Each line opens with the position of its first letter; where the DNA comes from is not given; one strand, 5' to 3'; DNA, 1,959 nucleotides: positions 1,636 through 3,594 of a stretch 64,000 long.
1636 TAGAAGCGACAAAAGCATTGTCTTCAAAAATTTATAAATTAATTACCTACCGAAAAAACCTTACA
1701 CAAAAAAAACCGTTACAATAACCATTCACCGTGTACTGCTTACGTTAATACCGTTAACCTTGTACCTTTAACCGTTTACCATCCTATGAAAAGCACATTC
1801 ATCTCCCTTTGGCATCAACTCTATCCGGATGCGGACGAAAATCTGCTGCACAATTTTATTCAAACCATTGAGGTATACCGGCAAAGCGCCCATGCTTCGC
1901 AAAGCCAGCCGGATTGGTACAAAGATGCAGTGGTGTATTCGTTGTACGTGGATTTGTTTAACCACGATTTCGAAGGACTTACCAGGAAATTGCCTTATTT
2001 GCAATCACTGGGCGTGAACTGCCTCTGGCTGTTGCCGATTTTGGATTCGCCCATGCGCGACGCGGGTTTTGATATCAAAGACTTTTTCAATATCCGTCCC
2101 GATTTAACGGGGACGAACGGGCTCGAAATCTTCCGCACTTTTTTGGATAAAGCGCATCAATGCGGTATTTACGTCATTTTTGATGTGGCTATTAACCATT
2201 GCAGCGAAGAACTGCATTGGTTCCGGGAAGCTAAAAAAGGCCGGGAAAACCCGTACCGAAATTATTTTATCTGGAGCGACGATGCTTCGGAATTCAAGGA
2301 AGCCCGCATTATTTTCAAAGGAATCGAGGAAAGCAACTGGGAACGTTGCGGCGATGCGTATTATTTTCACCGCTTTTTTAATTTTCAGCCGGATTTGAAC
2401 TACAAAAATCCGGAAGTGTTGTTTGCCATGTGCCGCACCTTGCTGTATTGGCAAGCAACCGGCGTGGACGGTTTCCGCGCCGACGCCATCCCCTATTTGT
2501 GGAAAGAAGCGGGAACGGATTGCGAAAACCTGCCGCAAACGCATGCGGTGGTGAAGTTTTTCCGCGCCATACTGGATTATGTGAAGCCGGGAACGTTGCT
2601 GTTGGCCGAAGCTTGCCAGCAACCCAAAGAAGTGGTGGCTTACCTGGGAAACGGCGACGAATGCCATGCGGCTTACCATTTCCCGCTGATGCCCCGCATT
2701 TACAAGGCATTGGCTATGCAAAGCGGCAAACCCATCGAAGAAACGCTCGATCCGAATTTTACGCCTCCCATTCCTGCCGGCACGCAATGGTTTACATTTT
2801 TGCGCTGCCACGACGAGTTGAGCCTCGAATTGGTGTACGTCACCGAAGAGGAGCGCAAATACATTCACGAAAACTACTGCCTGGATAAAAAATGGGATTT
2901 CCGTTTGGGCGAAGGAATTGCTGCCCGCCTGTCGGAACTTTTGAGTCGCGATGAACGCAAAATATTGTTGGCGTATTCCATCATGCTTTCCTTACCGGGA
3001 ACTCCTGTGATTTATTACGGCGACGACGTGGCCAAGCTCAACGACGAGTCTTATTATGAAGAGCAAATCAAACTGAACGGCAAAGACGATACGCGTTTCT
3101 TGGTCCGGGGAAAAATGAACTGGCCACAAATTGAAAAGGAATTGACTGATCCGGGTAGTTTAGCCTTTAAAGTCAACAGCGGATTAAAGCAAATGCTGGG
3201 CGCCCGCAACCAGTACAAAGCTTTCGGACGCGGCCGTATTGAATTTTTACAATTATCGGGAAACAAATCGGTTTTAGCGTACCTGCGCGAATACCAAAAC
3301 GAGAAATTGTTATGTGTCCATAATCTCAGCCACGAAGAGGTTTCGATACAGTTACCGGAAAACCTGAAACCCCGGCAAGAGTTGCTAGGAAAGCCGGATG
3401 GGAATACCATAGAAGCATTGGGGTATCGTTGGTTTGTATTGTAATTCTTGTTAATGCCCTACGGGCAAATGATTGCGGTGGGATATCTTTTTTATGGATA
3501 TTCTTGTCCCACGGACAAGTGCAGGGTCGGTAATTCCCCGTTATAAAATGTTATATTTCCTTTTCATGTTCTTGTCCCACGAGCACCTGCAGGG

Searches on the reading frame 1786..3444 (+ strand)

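Call 19: search_protein_families(library=pfam, max_evalue=0.00001, proteins=[window:1786-3444:+])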
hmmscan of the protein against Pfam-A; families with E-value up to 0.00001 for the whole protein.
window:1786-3444:+ (552 aa): 3 families
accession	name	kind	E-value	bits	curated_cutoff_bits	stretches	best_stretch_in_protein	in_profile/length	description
PF00128.31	Alpha-amylase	-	1e-57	196.8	22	1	61-447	17-391/446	Alpha amylase, catalytic domain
PF16657.11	Malt_amylase_C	-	8.5e-11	42.2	27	1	483-530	1-46/75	Maltogenic Amylase, C-terminal domain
PF23915.1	SusG_C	-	7.4e-10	39.4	27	1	496-531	1-37/62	Alpha-amylase SusG C-terminal domain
